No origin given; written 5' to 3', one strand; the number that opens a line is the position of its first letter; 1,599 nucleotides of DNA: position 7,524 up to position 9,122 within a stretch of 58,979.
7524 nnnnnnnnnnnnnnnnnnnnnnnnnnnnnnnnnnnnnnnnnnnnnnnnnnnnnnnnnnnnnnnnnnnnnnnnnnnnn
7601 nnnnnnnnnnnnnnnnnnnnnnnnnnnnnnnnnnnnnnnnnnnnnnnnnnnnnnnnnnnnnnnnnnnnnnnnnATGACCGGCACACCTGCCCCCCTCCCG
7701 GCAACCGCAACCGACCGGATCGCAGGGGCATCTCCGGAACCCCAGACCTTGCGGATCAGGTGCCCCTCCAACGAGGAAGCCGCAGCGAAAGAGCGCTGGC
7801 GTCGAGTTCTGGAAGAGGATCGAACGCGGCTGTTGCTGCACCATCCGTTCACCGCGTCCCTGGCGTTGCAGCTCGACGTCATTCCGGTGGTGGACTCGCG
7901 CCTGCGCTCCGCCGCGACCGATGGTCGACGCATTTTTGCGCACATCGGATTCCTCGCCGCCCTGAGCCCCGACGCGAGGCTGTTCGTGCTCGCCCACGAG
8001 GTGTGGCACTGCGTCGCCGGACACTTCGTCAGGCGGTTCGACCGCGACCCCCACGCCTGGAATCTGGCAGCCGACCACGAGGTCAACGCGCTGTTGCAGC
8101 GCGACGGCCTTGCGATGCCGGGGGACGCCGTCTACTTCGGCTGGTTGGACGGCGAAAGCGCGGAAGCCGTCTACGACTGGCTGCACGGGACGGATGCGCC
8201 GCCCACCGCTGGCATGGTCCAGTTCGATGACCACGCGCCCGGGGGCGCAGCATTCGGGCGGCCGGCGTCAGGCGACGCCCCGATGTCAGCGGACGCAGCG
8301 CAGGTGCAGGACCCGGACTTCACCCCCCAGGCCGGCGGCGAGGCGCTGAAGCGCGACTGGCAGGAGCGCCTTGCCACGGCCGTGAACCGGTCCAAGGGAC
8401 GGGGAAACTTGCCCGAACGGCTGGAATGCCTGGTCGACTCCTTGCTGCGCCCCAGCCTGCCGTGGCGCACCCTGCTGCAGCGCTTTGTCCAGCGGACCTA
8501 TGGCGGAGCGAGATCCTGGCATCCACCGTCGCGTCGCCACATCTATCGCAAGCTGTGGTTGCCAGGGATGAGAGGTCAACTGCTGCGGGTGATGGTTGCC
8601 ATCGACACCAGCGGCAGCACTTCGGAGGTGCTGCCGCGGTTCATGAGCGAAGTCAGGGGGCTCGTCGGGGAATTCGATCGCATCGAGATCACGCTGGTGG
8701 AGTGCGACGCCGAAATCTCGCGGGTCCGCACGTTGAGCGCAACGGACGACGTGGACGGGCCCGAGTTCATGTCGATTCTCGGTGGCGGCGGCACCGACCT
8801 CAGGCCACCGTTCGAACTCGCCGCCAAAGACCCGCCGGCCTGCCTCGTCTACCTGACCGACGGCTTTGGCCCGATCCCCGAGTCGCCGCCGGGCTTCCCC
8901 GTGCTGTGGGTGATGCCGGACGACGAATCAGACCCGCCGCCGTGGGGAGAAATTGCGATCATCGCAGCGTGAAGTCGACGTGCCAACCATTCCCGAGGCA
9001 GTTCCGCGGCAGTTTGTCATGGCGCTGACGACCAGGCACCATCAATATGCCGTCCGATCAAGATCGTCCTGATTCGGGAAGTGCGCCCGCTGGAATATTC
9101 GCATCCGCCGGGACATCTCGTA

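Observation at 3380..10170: WYL-flanked three-gene cassette: LRR-like protein, MoxR AAA+, HExxH-vWA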

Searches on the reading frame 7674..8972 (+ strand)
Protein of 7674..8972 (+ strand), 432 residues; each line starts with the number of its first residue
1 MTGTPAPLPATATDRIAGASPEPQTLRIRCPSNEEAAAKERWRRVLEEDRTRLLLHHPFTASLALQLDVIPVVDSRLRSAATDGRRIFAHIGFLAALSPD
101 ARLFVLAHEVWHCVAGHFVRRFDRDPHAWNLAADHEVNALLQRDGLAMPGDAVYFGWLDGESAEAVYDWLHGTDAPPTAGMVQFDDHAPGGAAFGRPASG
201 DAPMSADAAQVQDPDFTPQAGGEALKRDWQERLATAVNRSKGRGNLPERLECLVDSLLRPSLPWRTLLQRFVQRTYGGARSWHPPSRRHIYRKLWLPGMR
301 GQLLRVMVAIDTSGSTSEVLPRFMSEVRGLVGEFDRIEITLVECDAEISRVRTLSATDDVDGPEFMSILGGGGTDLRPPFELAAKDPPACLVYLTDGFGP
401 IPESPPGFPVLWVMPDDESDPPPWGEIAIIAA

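Call 5: search_protein_families(library=pfam, proteins=[window:7674-8972:+], max_evalue=0.01)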
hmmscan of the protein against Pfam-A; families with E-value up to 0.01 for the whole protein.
window:7674-8972:+ (432 aa): 3 families
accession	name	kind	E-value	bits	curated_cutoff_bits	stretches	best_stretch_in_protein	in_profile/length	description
PF13203.12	DUF2201_N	-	7.4e-39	134.4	23.2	1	50-300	10-271/271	Putative metallopeptidase domain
PF09967.15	DUF2201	-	6.8e-24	84.8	26.4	1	306-430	1-122/123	VWA-like domain (DUF2201)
PF01435.24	Peptidase_M48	-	0.0047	17.2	20.3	1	82-122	44-85/186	Peptidase family M48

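Call 6: search_protein_families(library=padloc, proteins=[window:7674-8972:+], max_evalue=0.01)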
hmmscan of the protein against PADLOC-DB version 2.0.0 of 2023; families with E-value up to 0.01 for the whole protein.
window:7674-8972:+ (432 aa): 0 families

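Call 7: search_protein_families(library=ncbifam, proteins=[window:7674-8972:+], max_evalue=0.01)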
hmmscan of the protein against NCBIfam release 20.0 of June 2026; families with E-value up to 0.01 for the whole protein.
window:7674-8972:+ (432 aa): 0 families

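Call 13: find_homologous_proteins(query=window:7674-8972:+)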
Query window:7674-8972:+ (432 aa): 2548 proteins with E <= 0.001 among 8000 candidates; the best 120 are listed.
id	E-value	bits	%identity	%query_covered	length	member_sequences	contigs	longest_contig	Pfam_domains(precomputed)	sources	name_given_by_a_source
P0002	2.9e-295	997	100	100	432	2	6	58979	PF13203.13,PF09967.16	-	-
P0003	2.3e-153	529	61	92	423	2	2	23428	PF13203.13,PF09967.16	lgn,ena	-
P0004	7.9e-149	514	57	96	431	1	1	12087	PF13203.13,PF09967.16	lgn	-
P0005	1.7e-147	510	57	96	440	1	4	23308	PF13203.13,PF09967.16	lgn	-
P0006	2.9e-141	489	55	93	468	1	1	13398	PF13203.13,PF09967.16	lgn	-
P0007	2.6e-138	480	54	93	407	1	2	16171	PF13203.13,PF09967.16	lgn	-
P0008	2.8e-134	466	52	93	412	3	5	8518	PF13203.13,PF09967.16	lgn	-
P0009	1.8e-133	464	52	93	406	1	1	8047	PF13203.13,PF09967.16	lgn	-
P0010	3.9e-133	463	51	93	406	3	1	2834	PF13203.13,PF09967.16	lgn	-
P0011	6.2e-132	459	49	94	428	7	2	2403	PF13203.13,PF09967.16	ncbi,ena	-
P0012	8.4e-132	458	52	93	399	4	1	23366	PF13203.13,PF09967.16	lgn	-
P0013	4.4e-131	456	54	95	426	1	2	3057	PF13203.13,PF09967.16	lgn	-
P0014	4.6e-130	452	51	93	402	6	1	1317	PF13203.13,PF09967.16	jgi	-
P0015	1.2e-127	444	49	98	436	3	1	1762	PF13203.13,PF09967.16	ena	-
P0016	1.7e-127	444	50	93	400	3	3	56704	PF13203.13,PF09967.16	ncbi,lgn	-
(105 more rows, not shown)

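Call 15: find_encoding_contigs(protein=P0003, flank=8000, max_places=2)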
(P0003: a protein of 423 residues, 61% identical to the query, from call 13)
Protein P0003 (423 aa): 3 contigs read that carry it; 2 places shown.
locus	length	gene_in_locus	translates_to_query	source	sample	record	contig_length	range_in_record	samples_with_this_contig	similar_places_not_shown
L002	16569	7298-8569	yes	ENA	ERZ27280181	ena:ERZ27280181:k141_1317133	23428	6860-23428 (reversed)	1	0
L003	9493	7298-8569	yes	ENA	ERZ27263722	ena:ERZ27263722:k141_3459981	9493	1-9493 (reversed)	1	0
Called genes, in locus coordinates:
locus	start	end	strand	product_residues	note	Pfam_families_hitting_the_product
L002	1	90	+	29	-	?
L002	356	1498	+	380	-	PF00149:Metallophos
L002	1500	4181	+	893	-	PF02463:SMC_N (faint), PF13476:AAA_23, PF13514:AAA_27 (weak)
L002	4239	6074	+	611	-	-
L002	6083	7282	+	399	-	-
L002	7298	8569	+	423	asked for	PF13203:DUF2201_N, PF09967:DUF2201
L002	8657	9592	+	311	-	-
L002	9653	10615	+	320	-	PF02146:SIR2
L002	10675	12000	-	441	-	PF00092:VWA, PF13519:VWA_2, PF13768:VWA_3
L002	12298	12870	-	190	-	PF12146:Hydrolase_4 (faint), PF12697:Abhydrolase_6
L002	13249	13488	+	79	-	-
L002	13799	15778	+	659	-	PF11074:DUF2779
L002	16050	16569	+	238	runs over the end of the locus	-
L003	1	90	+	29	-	?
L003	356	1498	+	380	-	PF00149:Metallophos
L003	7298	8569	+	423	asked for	PF13203:DUF2201_N, PF09967:DUF2201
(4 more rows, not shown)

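Call 16: find_encoding_contigs(protein=P0005, flank=8000, max_places=2)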
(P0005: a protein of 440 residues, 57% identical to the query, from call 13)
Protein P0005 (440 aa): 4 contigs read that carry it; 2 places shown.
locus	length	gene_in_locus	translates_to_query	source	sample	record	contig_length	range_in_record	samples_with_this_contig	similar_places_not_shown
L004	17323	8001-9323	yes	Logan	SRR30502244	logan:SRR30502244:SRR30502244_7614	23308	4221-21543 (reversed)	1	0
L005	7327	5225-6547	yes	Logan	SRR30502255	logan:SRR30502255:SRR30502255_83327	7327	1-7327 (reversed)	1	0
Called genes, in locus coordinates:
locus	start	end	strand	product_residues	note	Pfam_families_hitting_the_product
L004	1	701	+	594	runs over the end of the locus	PF07728:AAA_5 (weak), PF28529:McrB_lid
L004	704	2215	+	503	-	PF10117:McrBC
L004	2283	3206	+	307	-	-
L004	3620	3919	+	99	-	-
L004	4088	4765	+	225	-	PF13472:Lipase_GDSL_2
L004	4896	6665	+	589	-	-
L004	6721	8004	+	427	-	PF00004:AAA (weak)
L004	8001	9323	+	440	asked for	PF13203:DUF2201_N, PF09967:DUF2201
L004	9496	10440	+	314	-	PF22945:LEM-3_GIY-YIG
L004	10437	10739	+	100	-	-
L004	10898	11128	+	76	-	PF09720:Unstab_antitox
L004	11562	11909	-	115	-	-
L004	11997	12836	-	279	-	PF13020:NOV_C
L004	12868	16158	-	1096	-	PF00176:SNF2-rel_dom, PF04851:ResIII (weak), PF00271:Helicase_C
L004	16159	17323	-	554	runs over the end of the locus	PF15611:EH_Signature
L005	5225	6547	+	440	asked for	PF13203:DUF2201_N, PF09967:DUF2201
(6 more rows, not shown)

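Call 17: find_encoding_contigs(protein=P0004, flank=8000, max_places=2)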
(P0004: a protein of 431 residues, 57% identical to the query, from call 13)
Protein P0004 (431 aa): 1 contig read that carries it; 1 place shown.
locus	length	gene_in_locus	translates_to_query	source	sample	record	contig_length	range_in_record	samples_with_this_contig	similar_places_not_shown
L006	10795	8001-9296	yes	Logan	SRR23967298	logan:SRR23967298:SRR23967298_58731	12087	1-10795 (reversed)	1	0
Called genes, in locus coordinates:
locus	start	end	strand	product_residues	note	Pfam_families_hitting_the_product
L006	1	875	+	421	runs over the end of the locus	PF07728:AAA_5, PF28529:McrB_lid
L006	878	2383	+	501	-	PF10117:McrBC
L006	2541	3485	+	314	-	PF22945:LEM-3_GIY-YIG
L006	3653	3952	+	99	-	-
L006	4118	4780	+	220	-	PF13472:Lipase_GDSL_2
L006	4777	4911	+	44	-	-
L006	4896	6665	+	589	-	-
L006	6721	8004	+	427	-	PF00004:AAA (weak)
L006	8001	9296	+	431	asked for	PF13203:DUF2201_N, PF09967:DUF2201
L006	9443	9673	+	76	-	PF09720:Unstab_antitox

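Call 30: find_related_loci(query=A3, collection=genome_contigs, flank=10000)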
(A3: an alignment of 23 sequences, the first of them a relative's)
Query A3 (432 aa) in genome_contigs; peptide patterns used: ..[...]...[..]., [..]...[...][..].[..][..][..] (x = any residue, [..] = any of these).
150 stretches matched a pattern; 75 encode a relative of the query (tblastn E <= 1e-3); 75 distinct loci.
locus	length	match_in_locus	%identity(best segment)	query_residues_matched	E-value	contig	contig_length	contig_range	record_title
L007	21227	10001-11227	59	3-426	9e-151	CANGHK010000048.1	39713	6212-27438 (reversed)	MAG: Burkholderiales bacterium isolate Jr-25may17-74 genome assembly, contig: Jr-25may17-C899, whole genome shotgun sequ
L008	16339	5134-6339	50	19-426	5e-138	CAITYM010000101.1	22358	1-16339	MAG: uncultured Burkholderiales bacterium isolate C24_bin-2548 genome assembly, contig: bin-2548:101/173, whole genome s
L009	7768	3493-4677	51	29-428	9e-131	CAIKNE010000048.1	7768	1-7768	MAG: uncultured Burkholderiales bacterium isolate AM-2014_bin-3222 genome assembly, contig: bin-3222:048/161, whole geno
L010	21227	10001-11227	50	28-430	1e-126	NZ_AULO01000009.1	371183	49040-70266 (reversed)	Marinospirillum minutulum DSM 6287 H571DRAFT_scaffold00003.3_C, whole genome shotgun sequence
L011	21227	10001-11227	49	28-430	7e-126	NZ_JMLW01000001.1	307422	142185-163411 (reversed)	Marinospirillum insulare DSM 21763 BP27DRAFT_scaffold00001.1_C, whole genome shotgun sequence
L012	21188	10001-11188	48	28-432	1e-119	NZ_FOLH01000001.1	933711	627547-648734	Marinospirillum celere strain DSM 18438, whole genome shotgun sequence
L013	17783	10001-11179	50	29-430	2e-117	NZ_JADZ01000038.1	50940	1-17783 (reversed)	Curvibacter gracilis ATCC BAA-807 L880DRAFT_scaffold00032.32_C, whole genome shotgun sequence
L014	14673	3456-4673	42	23-430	2e-112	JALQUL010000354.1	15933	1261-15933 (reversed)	MAG: Limnohabitans sp. isolate DJN.15 DJN_389514, whole genome shotgun sequence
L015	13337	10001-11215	42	21-430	6e-106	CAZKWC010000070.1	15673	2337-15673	MAG TPA_asm: uncultured Limnohabitans sp. isolate binchicken_co398_120 genome assembly, contig: NODE_1658_length_15673_c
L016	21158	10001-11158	45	1-426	8e-102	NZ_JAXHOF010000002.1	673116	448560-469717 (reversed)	MAG: Sphaerotilus sp. isolate Salar_de_Ascotan_water_MAG_AWA25 contig_1754_polypolish, whole genome shotgun sequence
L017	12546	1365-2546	48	29-425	2e-100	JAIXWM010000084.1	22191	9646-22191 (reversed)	MAG: Rubrivivax sp. isolate D4_MAG_00017 pond_D4_MAG_00017_000000000164, whole genome shotgun sequence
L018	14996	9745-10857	46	35-430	1e-99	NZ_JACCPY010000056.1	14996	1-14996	Sphaerotilus sulfidivorans strain D-501 NODE_56_length_14996_cov_74.543076, whole genome shotgun sequence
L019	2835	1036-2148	46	35-430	1e-101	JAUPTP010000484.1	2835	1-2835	MAG: Pseudomonadota bacterium isolate erpe_2018_sw_0hr_WHONDRS-SW48-000085_A_bin.42 scaffold_11121, whole genome shotgun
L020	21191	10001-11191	43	3-430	4e-98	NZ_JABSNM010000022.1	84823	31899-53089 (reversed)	Sphaerotilus uruguayifluvii strain C29 Ga0416762_22, whole genome shotgun sequence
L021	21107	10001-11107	45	37-430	1e-95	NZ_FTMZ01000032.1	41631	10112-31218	Sphaerotilus natans strain ATCC 13338, whole genome shotgun sequence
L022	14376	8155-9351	41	28-426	3e-93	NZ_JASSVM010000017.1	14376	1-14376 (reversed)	Marinobacter sp. SS5-14b NODE_17_length_14376_cov_50.823080, whole genome shotgun sequence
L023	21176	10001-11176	40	31-427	5e-93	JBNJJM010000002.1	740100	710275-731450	MAG: Pseudomonadota bacterium isolate BSd78-1 2, whole genome shotgun sequence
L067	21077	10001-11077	36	45-426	1e-69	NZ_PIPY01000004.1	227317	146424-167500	Pseudidiomarina insulisalsae strain CVS-6 contig4, whole genome shotgun sequence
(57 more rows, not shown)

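Call 42: search_solved_structures(query=A3, max_evalue=0.01)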
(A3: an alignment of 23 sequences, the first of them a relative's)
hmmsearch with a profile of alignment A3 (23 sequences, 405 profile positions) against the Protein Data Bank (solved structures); distinct sequences matched with E-value up to 0.01: 4.
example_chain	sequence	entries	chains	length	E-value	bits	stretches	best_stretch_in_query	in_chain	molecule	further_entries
3c37_A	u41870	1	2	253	0.00076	21.6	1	48-103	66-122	Peptidase, M48 family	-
4qhf_A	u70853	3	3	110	0.0018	20.4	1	54-97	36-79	Uncharacterized protein MJ1213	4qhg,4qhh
4qhj_A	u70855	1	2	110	0.0018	20.4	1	54-97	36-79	Uncharacterized protein MJ1213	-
4qhi_A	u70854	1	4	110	0.0028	19.7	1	57-97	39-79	Uncharacterized protein MJ1213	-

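Call 47: search_protein_families(library=phrogs, proteins=[window:7674-8972:+], max_evalue=0.001)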
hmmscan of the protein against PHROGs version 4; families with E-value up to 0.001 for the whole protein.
window:7674-8972:+ (432 aa): 2 families
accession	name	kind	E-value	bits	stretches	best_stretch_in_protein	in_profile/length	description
phrog_1314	-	DNA, RNA and nucleotide metabolism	1.4e-78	265.7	1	38-429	7-389/394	HNH endonuclease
phrog_30358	-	unknown function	3e-09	38.1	1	244-430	13-199/204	-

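Call 53: find_related_loci(query=A3, collection=viral_contigs, flank=6000)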
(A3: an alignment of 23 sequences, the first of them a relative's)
Query A3 (432 aa) in viral_contigs; peptide patterns used: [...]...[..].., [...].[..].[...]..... (x = any residue, [..] = any of these).
600 stretches matched a pattern (row limit reached: there are more); 532 encode a relative of the query (tblastn E <= 1e-3); the best 80 are kept; 80 distinct loci.
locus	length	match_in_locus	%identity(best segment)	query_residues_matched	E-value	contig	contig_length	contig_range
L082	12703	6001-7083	34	53-432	3e-57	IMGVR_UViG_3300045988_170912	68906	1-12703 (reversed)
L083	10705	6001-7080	36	46-430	9e-57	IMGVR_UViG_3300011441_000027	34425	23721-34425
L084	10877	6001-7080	36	46-430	9e-57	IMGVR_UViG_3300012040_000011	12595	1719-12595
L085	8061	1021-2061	32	46-426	8e-51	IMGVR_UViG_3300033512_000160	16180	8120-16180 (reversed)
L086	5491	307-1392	33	33-430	2e-49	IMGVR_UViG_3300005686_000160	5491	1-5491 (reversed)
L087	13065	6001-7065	33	53-421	4e-48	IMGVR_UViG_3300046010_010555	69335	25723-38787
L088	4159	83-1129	32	46-426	6e-48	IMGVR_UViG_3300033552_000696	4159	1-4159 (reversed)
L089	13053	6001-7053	30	50-426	4e-47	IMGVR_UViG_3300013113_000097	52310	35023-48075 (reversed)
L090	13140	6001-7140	29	20-426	2e-46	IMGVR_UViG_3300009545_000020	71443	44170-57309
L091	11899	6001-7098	31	46-431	2e-46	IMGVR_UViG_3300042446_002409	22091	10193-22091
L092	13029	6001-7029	32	50-426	1e-45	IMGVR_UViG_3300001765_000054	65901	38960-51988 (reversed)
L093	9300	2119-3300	33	59-427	1e-45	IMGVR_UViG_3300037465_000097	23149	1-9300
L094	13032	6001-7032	30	59-427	4e-45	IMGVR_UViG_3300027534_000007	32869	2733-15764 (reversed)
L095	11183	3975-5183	28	40-432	1e-44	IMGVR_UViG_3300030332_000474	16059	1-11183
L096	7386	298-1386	30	50-432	2e-44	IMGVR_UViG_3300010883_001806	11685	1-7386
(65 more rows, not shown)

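Call 59: search_protein_families(library=pfam, alignment_id=A4, max_evalue=0.00001)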
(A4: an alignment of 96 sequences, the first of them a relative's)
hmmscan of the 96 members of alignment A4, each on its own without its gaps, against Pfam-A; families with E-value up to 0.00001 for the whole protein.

A. member 1, L007:3062-4204:+ (380 aa): 1 family
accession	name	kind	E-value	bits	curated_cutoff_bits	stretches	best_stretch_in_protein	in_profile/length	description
PF00149.33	Metallophos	-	4.9e-10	40.6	21.5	1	3-180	2-127/191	Calcineurin-like phosphoesterase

B. families by the number of members that match (of 96 scanned): 87 families (the first 25 are shown)
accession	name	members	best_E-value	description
PF03747.19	ADP_ribosyl_GH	8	1.4e-75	ADP-ribosylglycohydrolase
PF00149.33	Metallophos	7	3.5e-15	Calcineurin-like phosphoesterase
PF00004.35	AAA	6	7.6e-44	ATPase family associated with various cellular activities (AAA)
PF13191.12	AAA_16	6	2e-13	AAA ATPase domain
PF13401.12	AAA_22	6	3.4e-10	AAA domain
PF07728.20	AAA_5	5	5.4e-15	AAA domain (dynein-related subfamily)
PF24754.1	MavL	4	4.9e-121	Macrodomain effector MavL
PF02146.23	SIR2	4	2.9e-52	Sir2 family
PF13280.12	WYL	4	2.9e-13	WYL domain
PF05496.18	RuvB_N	4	1.1e-10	Holliday junction DNA helicase RuvB P-loop domain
PF00910.28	RNA_helicase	4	6.1e-08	RNA helicase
PF13238.12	AAA_18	4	6.1e-08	AAA domain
PF13476.12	AAA_23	3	3.6e-26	AAA domain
PF22785.1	Tc-R-P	3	4e-15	Polymorphic toxin system, DSP-PTPase phosphatase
PF13245.12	AAA_19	3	4e-14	AAA domain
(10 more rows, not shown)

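Call 60: search_protein_families(library=pfam, alignment_id=A5, max_evalue=0.00001)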
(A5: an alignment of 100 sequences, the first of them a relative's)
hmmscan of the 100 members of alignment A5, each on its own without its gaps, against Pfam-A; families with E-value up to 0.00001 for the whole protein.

A. member 1, L039:85-1107:- (340 aa): 0 families

B. families by the number of members that match (of 100 scanned): 108 families (the first 25 are shown)
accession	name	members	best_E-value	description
PF03747.19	ADP_ribosyl_GH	7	5.4e-73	ADP-ribosylglycohydrolase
PF13191.12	AAA_16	6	3e-14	AAA ATPase domain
PF00004.35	AAA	5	1.5e-43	ATPase family associated with various cellular activities (AAA)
PF13280.12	WYL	5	2.3e-14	WYL domain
PF00149.33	Metallophos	5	5.6e-12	Calcineurin-like phosphoesterase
PF25583.1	WCX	4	1.5e-17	WCX domain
PF07728.20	AAA_5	4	5.1e-15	AAA domain (dynein-related subfamily)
PF05496.18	RuvB_N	4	3.1e-11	Holliday junction DNA helicase RuvB P-loop domain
PF13401.12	AAA_22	4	6.9e-10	AAA domain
PF00910.28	RNA_helicase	4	3.5e-09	RNA helicase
PF13671.12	AAA_33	4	1.2e-07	AAA domain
PF13521.12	AAA_28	3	2.2e-09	AAA domain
PF13238.12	AAA_18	3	3.3e-08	AAA domain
PF24883.2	NPHP3_N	3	3.8e-08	Nephrocystin 3, N-terminal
PF05729.18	NACHT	3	2.5e-07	NACHT domain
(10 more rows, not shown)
